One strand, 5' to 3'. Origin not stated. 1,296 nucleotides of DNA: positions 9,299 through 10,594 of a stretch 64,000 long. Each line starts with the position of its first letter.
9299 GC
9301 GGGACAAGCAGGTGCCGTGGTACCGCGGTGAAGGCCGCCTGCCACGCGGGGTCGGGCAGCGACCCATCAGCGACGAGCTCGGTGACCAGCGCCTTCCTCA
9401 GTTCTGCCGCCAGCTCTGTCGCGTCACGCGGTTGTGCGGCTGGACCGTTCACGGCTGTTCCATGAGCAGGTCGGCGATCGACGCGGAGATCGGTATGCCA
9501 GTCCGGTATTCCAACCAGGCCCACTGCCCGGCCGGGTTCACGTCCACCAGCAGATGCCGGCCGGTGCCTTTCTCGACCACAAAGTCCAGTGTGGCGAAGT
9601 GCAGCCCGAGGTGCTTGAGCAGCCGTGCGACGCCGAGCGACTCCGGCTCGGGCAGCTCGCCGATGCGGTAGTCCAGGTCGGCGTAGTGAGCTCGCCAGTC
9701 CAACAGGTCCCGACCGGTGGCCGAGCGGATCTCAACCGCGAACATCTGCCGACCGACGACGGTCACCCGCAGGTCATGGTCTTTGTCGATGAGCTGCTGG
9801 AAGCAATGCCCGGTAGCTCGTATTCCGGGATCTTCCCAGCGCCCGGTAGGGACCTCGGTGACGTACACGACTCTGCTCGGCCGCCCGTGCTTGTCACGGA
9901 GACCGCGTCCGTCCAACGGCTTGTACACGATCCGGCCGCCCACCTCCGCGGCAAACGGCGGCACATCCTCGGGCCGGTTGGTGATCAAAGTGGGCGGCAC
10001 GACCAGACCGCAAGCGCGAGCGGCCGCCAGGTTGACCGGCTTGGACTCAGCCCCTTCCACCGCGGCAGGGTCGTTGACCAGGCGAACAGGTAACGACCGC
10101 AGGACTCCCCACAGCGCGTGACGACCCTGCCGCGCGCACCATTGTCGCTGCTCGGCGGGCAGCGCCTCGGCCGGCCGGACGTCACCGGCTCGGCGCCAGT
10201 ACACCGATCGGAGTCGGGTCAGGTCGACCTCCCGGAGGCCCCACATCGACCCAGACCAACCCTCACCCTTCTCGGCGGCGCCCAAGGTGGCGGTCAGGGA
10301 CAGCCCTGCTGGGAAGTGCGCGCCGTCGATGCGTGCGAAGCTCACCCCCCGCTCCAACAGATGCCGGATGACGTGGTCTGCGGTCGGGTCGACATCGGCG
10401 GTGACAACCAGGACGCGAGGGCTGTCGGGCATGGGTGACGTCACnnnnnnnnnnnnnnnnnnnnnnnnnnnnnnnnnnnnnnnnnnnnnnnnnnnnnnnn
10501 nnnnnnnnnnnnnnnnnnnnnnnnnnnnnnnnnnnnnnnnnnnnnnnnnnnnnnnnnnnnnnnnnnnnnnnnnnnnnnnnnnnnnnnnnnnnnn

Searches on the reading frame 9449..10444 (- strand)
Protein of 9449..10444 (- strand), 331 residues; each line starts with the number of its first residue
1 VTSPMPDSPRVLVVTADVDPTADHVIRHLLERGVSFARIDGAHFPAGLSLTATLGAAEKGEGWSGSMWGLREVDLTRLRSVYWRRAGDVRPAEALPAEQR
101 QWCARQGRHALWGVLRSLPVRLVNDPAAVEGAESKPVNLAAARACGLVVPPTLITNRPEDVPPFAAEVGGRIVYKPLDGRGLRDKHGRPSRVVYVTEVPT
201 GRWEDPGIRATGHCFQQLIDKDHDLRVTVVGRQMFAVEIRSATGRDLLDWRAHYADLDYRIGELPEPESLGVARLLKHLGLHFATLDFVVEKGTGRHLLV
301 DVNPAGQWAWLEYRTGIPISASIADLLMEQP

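Call 6: search_protein_families(library=pfam, proteins=[window:9449-10444:-], max_evalue=0.01)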
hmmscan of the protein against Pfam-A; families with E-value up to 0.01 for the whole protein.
window:9449-10444:- (331 aa): 1 family
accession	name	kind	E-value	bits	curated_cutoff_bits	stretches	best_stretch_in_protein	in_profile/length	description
PF21068.3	ATPgraspMvdD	-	2.5e-07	31.2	27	1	11-126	2-117/121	MvdD pre-ATP grasp domain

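Call 9: search_solved_structures(query=window:9449-10444:-, max_evalue=0.01)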
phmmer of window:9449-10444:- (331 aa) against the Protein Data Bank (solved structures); distinct sequences matched with E-value up to 0.01: 6.
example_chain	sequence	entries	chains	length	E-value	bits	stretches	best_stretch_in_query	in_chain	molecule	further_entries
5ig8_A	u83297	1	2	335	3.1e-33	118.7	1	6-328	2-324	ATP grasp ligase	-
9bou_A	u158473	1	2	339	7.8e-31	110.8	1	11-327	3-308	MvdD-like pre-ATP grasp domain-containing protein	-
5ig9_A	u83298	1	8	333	9e-27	97.5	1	11-329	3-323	ATP grasp ligase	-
7m4s_A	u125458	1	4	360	4.5e-25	91.9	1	11-329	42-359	AMdnB protein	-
7mgv_A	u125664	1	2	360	1.6e-20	76.9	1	10-329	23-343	CdnC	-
7drm_A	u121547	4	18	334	6.8e-11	45.3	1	121-330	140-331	ATP-grasp domain-containing protein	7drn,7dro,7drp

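Call 16: search_protein_families(library=ncbifam, proteins=[window:9449-10444:-], max_evalue=0.01)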
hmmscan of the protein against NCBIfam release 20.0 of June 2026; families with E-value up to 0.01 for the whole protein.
window:9449-10444:- (331 aa): 10 families
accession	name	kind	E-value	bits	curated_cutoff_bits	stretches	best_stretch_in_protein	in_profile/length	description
TIGR04187.1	GRASP_SAV_5884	subfamily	1.1e-93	313.9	350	1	11-327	2-311/312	ATP-grasp ribosomal peptide maturase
TIGR04184.1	ATPgraspMvdD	equivalog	5.5e-41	140.8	475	1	11-328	1-320/321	MvdD family ATP-grasp ribosomal peptide maturase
TIGR04185.1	ATPgraspMvdC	equivalog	6.4e-40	137.2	425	1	12-328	2-317/318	MvdC family ATP-grasp ribosomal peptide maturase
TIGR00768.1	rimK_fam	subfamily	4.4e-09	36.1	143.4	1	108-325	61-274/276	RimK family alpha-L-glutamate ligase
TIGR04192.1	GRASP_w_spasm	equivalog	3.6e-08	33.1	230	1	12-325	2-316/318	grasp-with-spasm system ATP-grasp peptide maturase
TIGR02144.1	LysX_arch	equivalog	3.7e-05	23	275.6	1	115-329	68-277/281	lysine biosynthesis protein LysX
NF040720.1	MptN_Meth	equivalog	0.0003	20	350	1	116-326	83-289/291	tetrahydromethanopterin:alpha-L-glutamate ligase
NF003573.0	PRK05246.1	equivalog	0.00046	19.1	272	1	120-181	110-166/316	glutathione synthase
TIGR01380.1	glut_syn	equivalog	0.00084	18.4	299.05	1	120-181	109-165/312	glutathione synthase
NF009110.0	PRK12458.1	subfamily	0.0034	16.4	408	1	119-181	120-180/349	glutathione synthetase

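Call 19: find_homologous_proteins(query=window:9449-10444:-, max_evalue=1e-20)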
Query window:9449-10444:- (331 aa): 636 proteins with E <= 1e-20 among 8000 candidates; the best 120 are listed.
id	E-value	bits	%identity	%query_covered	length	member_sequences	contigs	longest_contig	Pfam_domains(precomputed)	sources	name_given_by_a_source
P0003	3.9e-132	459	65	98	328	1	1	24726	-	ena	-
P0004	4.8e-105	370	91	56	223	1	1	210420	PF21068.4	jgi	jgi:hypothetical protein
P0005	1.7e-92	328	51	98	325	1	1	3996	PF21068.4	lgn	-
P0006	3.7e-72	262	45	96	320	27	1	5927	PF21068.4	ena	-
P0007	6.1e-72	261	47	98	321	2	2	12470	PF21068.4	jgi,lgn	jgi:ATP-grasp ribosomal peptide maturase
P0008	8.7e-72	260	46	100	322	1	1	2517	PF21068.4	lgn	-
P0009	2.9e-69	252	46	97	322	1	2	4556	PF21068.4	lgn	-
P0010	3.0e-69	252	45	97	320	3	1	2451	PF21068.4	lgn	-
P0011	2.9e-66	242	43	96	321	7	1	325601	PF21068.4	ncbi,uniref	ncbi:ATP-grasp ribosomal peptide maturase [Streptomyces violaceusniger]|uniref:ATP-grasp ribosomal p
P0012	9.0e-66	241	44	96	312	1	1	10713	PF21068.4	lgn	-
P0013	3.2e-64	236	44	97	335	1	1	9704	PF21068.4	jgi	jgi:ATP-grasp ribosomal peptide maturase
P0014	1.0e-63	234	42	96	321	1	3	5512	PF21068.4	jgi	jgi:ATP-grasp ribosomal peptide maturase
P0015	3.1e-63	232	44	96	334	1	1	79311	PF21068.4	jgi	jgi:ATP-grasp ribosomal peptide maturase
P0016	2.9e-62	229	43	97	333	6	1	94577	PF21068.4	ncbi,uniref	ncbi:MvdC/MvdD family ATP grasp protein [Streptomyces sp. NPDC048387]|uniref:MvdC/MvdD family ATP gr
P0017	6.8e-62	228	42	96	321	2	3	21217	PF21068.4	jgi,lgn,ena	-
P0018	1.1e-61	227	40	96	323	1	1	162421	PF14243.12,PF21068.4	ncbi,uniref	ncbi:ATP-grasp ribosomal peptide maturase [Streptomyces sp. NPDC048392]|uniref:ATP-grasp ribosomal p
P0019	1.3e-61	227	44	97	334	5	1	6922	PF21068.4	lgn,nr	nr:hypothetical protein OH820_11695 [Streptomyces sp. NBC_00857]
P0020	1.4e-61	227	43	98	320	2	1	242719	PF21068.4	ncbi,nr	ncbi:ATP-grasp ribosomal peptide maturase [Streptomyces sp. SID13031]|nr:ATP-grasp ribosomal peptide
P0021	3.4e-61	226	44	97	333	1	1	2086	PF21068.4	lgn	-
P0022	3.4e-61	226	38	96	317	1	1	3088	PF21068.4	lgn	-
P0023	5.4e-61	225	44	96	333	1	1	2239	PF21068.4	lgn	-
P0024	3.0e-60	222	44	97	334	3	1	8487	PF21068.4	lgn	-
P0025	3.1e-60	222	42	99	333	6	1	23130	PF21068.4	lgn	-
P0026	3.6e-60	222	40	97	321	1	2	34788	PF21068.4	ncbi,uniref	ncbi:ATP-grasp ribosomal peptide maturase [Streptomyces sp. NPDC059894]|uniref:ATP-grasp ribosomal p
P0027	9.8e-60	221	43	96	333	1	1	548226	PF21068.4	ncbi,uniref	ncbi:MvdC/MvdD family ATP grasp protein [Streptomyces sp. NPDC013171]|uniref:MvdC/MvdD family ATP gr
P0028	1.7e-59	220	41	96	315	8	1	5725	PF21068.4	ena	-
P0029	1.9e-59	220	43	98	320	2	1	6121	PF21068.4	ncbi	-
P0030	2.0e-59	220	43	97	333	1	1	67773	PF21068.4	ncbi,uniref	ncbi:MvdC/MvdD family ATP grasp protein [Streptomyces sp. NPDC090442]|uniref:MvdC/MvdD family ATP gr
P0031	4.0e-59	219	42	96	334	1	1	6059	PF21068.4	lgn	-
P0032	7.4e-59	218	43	98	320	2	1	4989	PF21068.4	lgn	-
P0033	8.9e-59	218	40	96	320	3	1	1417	PF14243.12,PF21068.4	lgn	-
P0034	1.4e-58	217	41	97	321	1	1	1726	PF21068.4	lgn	-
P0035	1.7e-58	217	43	97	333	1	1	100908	PF21068.4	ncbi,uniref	ncbi:ATP-grasp ribosomal peptide maturase [Streptomyces acidiscabies]|uniref:ATP-grasp ribosomal pep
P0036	2.4e-58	216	43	96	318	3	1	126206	PF21068.4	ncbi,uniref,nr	ncbi:MvdC/MvdD family ATP grasp protein [Streptomyces chrestomyceticus]|uniref:MvdC/MvdD family ATP 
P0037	2.9e-58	216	42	99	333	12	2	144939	PF21068.4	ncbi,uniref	ncbi:MvdC/MvdD family ATP grasp protein [Streptomyces celluloflavus]|uniref:MvdC/MvdD family ATP gra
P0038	3.4e-58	216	41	98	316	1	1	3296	PF21068.4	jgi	jgi:ATP-grasp ribosomal peptide maturase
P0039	3.6e-58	216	41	98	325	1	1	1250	PF14398.12,PF21068.4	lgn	-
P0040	3.6e-58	216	39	96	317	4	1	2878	PF21068.4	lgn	-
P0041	4.3e-58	215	41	92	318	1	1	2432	PF21068.4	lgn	-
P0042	4.9e-58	215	40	96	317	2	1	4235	PF21068.4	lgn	-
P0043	5.3e-58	215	42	97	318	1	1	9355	PF14398.12,PF21068.4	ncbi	ncbi:MAG TPA: ATP-grasp ribosomal peptide maturase [Streptomyces sp.]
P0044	6.0e-58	215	44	97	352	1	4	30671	PF21068.4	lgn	-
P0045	7.2e-58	215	42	99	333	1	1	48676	PF21068.4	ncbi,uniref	ncbi:MvdC/MvdD family ATP grasp protein [Streptomyces mobaraensis]|uniref:MvdC/MvdD family ATP grasp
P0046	7.5e-58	215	40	98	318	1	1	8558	PF21068.4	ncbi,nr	ncbi:MAG TPA: ATP-grasp ribosomal peptide maturase [Mycobacteriales bacterium]|nr:ATP-grasp ribosoma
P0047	7.6e-58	215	43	99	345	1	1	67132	PF21068.4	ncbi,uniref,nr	ncbi:hypothetical protein [Nocardioides speluncae]|uniref:hypothetical protein n=1 Tax=Nocardioides 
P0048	1.7e-57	213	42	99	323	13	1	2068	PF21068.4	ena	-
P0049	1.9e-57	213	44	97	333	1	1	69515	PF21068.4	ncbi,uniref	ncbi:MvdC/MvdD family ATP grasp protein [Streptomyces sp. NPDC048350]|uniref:MvdC/MvdD family ATP gr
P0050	1.9e-57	213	43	97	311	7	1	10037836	PF21068.4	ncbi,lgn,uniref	ncbi:ATP-grasp ribosomal peptide maturase [Sphaerisporangium sp. NBC_01403]|uniref:ATP-grasp ribosom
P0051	2.2e-57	213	41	98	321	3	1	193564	PF21068.4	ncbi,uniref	ncbi:ATP-grasp ribosomal peptide maturase [Streptomyces bacillaris]|uniref:ATP-grasp ribosomal pepti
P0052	2.8e-57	213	40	95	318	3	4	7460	PF21068.4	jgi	jgi:ATP-grasp ribosomal peptide maturase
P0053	3.6e-57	212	39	97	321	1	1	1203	PF21068.4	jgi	jgi:ATP-grasp ribosomal peptide maturase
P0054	4.9e-57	212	39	96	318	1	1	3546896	PF21068.4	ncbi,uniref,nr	ncbi:ATP-grasp ribosomal peptide maturase [Pseudonocardia endophytica]|uniref:ATP-grasp ribosomal pe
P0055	4.9e-57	212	56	60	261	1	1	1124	PF21068.4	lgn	-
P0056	5.0e-57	212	43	96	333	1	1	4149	PF21068.4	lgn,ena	-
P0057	5.9e-57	212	41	97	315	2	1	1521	PF21068.4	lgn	-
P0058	6.0e-57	212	42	96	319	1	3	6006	PF21068.4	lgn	-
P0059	6.7e-57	211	40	97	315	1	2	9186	PF21068.4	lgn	-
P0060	1.4e-56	210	41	96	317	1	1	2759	PF14243.12,PF21068.4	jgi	jgi:ATP-grasp ribosomal peptide maturase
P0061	2.0e-56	210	39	96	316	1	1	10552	PF21068.4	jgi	jgi:ATP-grasp ribosomal peptide maturase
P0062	2.1e-56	210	43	96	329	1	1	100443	PF21068.4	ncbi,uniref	ncbi:MvdC/MvdD family ATP grasp protein [Streptomyces sp. NPDC048659]|uniref:MvdC/MvdD family ATP gr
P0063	2.4e-56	210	40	97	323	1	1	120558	PF21068.4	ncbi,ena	ncbi:MAG TPA: ATP-grasp ribosomal peptide maturase [Natronosporangium sp.]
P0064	2.5e-56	210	44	97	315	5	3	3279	PF21068.4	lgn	-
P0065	2.7e-56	209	43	96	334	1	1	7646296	PF21068.4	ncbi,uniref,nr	ncbi:MvdC/MvdD family ATP grasp protein [Streptomyces vilmorinianum]|uniref:MvdC/MvdD family ATP gra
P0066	3.5e-56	209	41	98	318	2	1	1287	PF21068.4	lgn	-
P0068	5.1e-56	209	44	93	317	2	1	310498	PF21068.4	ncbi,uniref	ncbi:ATP-grasp ribosomal peptide maturase [Streptomyces sp. NPDC050433]|uniref:ATP-grasp ribosomal p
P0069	6.4e-56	208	42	96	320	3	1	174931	PF21068.4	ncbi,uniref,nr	ncbi:ATP-grasp ribosomal peptide maturase [Streptomyces sp. AK02-04a]|uniref:ATP-grasp ribosomal pep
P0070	6.6e-56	208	42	98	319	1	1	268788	PF21068.4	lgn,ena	-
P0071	1.0e-55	208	43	99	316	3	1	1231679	PF14398.12,PF21068.4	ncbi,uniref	ncbi:ATP-grasp ribosomal peptide maturase [Streptomyces sp. NPDC029526]|uniref:ATP-grasp ribosomal p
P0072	1.2e-55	207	42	96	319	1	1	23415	PF21068.4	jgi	jgi:ATP-grasp ribosomal peptide maturase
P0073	1.4e-55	207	43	97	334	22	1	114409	PF14243.12,PF21068.4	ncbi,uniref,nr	ncbi:ATP-grasp ribosomal peptide maturase [Streptomyces inusitatus]|uniref:ATP-grasp ribosomal pepti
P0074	1.4e-55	207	41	97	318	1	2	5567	PF21068.4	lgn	-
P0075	1.5e-55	207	43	96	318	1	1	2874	PF21068.4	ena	-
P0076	1.8e-55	207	41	95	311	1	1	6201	PF21068.4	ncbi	ncbi:MAG: ATP-grasp ribosomal peptide maturase [Pseudonocardiaceae bacterium]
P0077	1.8e-55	207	42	97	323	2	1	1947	PF21068.4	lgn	-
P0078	2.5e-55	206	41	96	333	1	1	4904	PF21068.4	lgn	-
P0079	2.6e-55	206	43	96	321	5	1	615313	PF21068.4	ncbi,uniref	ncbi:ATP-grasp ribosomal peptide maturase [Streptomyces sp. NPDC092952]|uniref:ATP-grasp ribosomal p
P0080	3.4e-55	206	43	97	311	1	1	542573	PF21068.4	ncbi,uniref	ncbi:ATP-grasp ribosomal peptide maturase [Sphaerisporangium sp. NPDC005289]|uniref:ATP-grasp riboso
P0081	3.5e-55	206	43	98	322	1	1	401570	PF21068.4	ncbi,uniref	ncbi:ATP-grasp ribosomal peptide maturase [Streptomyces sp. NPDC001339]|uniref:ATP-grasp ribosomal p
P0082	4.3e-55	205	40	98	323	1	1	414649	PF14398.12,PF21068.4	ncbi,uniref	ncbi:ATP-grasp ribosomal peptide maturase [Streptomyces maoxianensis]|uniref:ATP-grasp ribosomal pep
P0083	4.5e-55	205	42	96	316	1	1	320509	PF21068.4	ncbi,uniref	ncbi:ATP-grasp ribosomal peptide maturase [Streptomyces sp. NPDC093600]|uniref:ATP-grasp ribosomal p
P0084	4.6e-55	205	40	96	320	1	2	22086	PF21068.4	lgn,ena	-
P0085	6.4e-55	205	41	98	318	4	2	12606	PF21068.4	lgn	-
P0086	6.8e-55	205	42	96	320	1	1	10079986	PF21068.4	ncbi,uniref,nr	ncbi:ATP-grasp ribosomal peptide maturase [Streptomyces sp. N50]|uniref:ATP-grasp ribosomal peptide 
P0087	8.2e-55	205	42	99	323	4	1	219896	PF21068.4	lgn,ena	-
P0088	8.6e-55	204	41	97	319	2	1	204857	PF21068.4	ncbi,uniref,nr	ncbi:ATP-grasp ribosomal peptide maturase [Streptomyces silvisoli]|uniref:ATP-grasp ribosomal peptid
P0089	9.5e-55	204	40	97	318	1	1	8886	PF08443.17,PF21068.4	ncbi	-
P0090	1.1e-54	204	43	96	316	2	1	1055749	PF21068.4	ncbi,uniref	ncbi:ATP-grasp ribosomal peptide maturase [Streptomyces exfoliatus]|uniref:ATP-grasp ribosomal pepti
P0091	1.1e-54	204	42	98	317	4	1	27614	PF21068.4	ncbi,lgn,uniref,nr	ncbi:ATP-grasp ribosomal peptide maturase [Streptomyces ureilyticus]|uniref:ATP-grasp ribosomal pept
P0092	1.5e-54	204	42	98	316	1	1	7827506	PF14398.12,PF21068.4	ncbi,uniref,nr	ncbi:ATP-grasp ribosomal peptide maturase [Streptomyces spinoverrucosus]|uniref:ATP-grasp ribosomal 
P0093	1.5e-54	204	42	96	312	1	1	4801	PF21068.4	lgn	-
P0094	1.5e-54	204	42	99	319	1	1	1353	PF21068.4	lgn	-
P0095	1.6e-54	204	43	96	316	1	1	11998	PF21068.4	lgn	-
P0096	1.6e-54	204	43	99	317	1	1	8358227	PF14398.12,PF21068.4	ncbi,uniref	ncbi:ATP-grasp ribosomal peptide maturase [Streptomyces sp. S186]|uniref:ATP-grasp ribosomal peptide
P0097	1.8e-54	203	43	98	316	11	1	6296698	PF21068.4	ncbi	ncbi:ATP-grasp ribosomal peptide maturase [Streptomyces sp. TE5632]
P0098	1.8e-54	203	42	96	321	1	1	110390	PF21068.4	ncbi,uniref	ncbi:ATP-grasp ribosomal peptide maturase [Streptomyces sp. NPDC003036]|uniref:ATP-grasp ribosomal p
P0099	1.8e-54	203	41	97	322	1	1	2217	PF21068.4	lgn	-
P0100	2.2e-54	203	42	99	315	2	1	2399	PF21068.4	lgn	-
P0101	2.2e-54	203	41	98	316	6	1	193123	PF14398.12,PF21068.4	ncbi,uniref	ncbi:ATP-grasp ribosomal peptide maturase [Kitasatospora sp. NPDC057936]|uniref:ATP-grasp ribosomal 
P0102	2.4e-54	203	42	98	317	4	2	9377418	PF21068.4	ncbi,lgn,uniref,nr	ncbi:ATP-grasp ribosomal peptide maturase [Streptomyces chrestomyceticus JCM 4735]|uniref:ATP-grasp 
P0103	2.4e-54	203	43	98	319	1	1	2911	PF21068.4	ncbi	-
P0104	3.2e-54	203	43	96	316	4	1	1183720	PF21068.4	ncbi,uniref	ncbi:ATP-grasp ribosomal peptide maturase [Streptomyces roseolus]|uniref:ATP-grasp ribosomal peptide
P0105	3.4e-54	203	43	98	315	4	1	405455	PF21068.4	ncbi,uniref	ncbi:ATP-grasp ribosomal peptide maturase [Streptomyces sp. NPDC127063]|uniref:ATP-grasp ribosomal p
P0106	4.3e-54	202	42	99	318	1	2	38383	PF21068.4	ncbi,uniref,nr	ncbi:ATP-grasp ribosomal peptide maturase [Streptomyces aureocirculatus]|uniref:ATP-grasp ribosomal 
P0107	5.1e-54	202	40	97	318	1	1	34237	PF21068.4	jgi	jgi:ATP-grasp ribosomal peptide maturase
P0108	5.7e-54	202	42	96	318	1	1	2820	PF21068.4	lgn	-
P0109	5.8e-54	202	43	98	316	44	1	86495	PF21068.4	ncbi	ncbi:ATP-grasp ribosomal peptide maturase [Streptomyces olivaceus]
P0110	7.1e-54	201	42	98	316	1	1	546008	PF14398.12,PF21068.4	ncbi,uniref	ncbi:ATP-grasp ribosomal peptide maturase [Streptomyces sp. NPDC056188]|uniref:ATP-grasp ribosomal p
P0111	7.9e-54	201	41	99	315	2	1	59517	PF21068.4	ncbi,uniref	ncbi:ATP-grasp ribosomal peptide maturase [Streptomyces sp. NPDC006173]|uniref:ATP-grasp ribosomal p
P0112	8.6e-54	201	39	96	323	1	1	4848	PF21068.4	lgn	-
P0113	8.6e-54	201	40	96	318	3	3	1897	PF21068.4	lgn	-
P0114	8.6e-54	201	41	97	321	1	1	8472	PF21068.4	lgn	-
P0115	9.8e-54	201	42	96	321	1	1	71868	PF21068.4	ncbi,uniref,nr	ncbi:ATP-grasp ribosomal peptide maturase [Streptomyces sp. t39]|uniref:ATP-grasp ribosomal peptide 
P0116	9.9e-54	201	40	98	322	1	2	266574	PF21068.4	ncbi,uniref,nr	ncbi:ATP-grasp ribosomal peptide maturase [Streptomyces roseoverticillatus]|uniref:ATP-grasp ribosom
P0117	1.1e-53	201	42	100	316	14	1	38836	PF21068.4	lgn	-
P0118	1.1e-53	201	41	99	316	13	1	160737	PF14398.12,PF21068.4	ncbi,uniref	ncbi:ATP-grasp ribosomal peptide maturase [Streptomyces thermoalcalitolerans]|uniref:ATP-grasp ribos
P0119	1.2e-53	201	42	97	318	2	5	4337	PF21068.4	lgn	-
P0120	1.3e-53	201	41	98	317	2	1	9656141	PF21068.4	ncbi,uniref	ncbi:ATP-grasp ribosomal peptide maturase [Streptomyces sp. Ac-502]|uniref:ATP-grasp ribosomal pepti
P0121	1.5e-53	200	41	96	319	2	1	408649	PF21068.4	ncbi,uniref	ncbi:ATP-grasp ribosomal peptide maturase [Streptomyces malaysiensis]|uniref:ATP-grasp ribosomal pep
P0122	1.8e-53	200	41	99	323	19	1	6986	PF21068.4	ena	-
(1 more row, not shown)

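Call 21: find_encoding_contigs(protein=P0004, flank=4000, max_places=2)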
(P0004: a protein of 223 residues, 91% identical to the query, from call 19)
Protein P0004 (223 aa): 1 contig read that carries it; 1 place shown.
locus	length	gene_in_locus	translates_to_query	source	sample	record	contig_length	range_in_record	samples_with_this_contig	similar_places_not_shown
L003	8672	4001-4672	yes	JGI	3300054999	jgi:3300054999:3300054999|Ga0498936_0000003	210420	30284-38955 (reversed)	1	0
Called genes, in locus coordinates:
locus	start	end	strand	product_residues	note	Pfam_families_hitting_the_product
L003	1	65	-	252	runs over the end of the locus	PF10040:CRISPR_Cas6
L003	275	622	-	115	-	PF13560:HTH_31 (weak), PF01381:HTH_3 (weak)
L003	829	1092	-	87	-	-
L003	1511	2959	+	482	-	-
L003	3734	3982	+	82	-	-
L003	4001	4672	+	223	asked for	PF21068:ATPgraspMvdD (weak)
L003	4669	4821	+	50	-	-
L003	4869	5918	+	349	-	PF01135:PCMT, PF13649:Methyltransf_25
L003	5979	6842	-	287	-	PF01370:Epimerase (weak), PF05368:NmrA, PF13460:NAD_binding_10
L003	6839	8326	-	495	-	PF07690:MFS_1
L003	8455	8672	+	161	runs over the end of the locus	PF01047:MarR, PF12802:MarR_2 (weak), PF13412:HTH_24 (weak)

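Call 22: find_encoding_contigs(protein=P0005, flank=4000, max_places=2)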
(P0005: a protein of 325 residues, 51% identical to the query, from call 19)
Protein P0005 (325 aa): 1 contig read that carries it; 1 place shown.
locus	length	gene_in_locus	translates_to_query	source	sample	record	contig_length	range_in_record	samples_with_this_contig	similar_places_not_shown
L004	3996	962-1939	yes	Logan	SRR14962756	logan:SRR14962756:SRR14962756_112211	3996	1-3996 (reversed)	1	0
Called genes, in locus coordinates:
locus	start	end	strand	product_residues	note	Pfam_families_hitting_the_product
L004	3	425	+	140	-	?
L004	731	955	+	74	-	-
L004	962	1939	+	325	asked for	PF21068:ATPgraspMvdD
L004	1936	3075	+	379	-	PF01135:PCMT, PF13649:Methyltransf_25 (weak)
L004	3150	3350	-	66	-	PF04149:DUF397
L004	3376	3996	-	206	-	?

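Call 23: find_encoding_contigs(protein=P0006, flank=4000, max_places=2)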
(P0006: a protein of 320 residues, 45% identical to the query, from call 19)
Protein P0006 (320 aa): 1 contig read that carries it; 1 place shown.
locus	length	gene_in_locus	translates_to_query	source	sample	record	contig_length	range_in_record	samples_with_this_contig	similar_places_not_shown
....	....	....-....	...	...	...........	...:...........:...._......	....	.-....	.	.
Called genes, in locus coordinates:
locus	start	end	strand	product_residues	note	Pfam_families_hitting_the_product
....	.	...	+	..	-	?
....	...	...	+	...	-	-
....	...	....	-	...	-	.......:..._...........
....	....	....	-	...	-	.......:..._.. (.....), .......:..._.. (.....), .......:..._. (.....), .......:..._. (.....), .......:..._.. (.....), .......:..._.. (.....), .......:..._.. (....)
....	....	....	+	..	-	-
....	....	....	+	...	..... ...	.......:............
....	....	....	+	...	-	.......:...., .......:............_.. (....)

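Call 24: find_encoding_contigs(protein=P0007, flank=4000, max_places=2)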
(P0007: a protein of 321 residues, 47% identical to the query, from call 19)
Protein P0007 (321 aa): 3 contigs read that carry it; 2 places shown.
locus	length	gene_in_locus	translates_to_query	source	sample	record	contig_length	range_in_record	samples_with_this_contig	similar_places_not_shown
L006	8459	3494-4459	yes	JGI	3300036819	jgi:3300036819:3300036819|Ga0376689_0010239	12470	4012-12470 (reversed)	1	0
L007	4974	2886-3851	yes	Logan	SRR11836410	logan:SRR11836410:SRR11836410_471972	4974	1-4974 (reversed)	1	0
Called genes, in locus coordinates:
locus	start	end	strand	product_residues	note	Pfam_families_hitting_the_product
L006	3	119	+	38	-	?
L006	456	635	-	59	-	-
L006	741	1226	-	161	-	PF13560:HTH_31, PF01381:HTH_3, PF19054:DUF5753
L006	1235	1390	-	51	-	-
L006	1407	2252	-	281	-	PF01381:HTH_3, PF13560:HTH_31, PF19054:DUF5753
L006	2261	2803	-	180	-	PF21806:DUF6879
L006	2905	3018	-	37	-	-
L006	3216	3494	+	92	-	-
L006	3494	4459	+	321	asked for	PF21068:ATPgraspMvdD (weak)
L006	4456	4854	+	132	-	-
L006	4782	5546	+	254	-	PF01135:PCMT, PF13649:Methyltransf_25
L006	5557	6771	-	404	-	PF12704:MacB_PCD, PF02687:FtsX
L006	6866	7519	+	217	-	PF00702:Hydrolase, PF12710:HAD, PF13419:HAD_2, PF13242:Hydrolase_like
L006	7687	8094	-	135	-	PF00072:Response_reg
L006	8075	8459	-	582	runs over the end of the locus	PF05227:CHASE3, PF00672:HAMP, PF00512:HisKA, PF02518:HATPase_c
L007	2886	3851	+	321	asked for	PF21068:ATPgraspMvdD (weak)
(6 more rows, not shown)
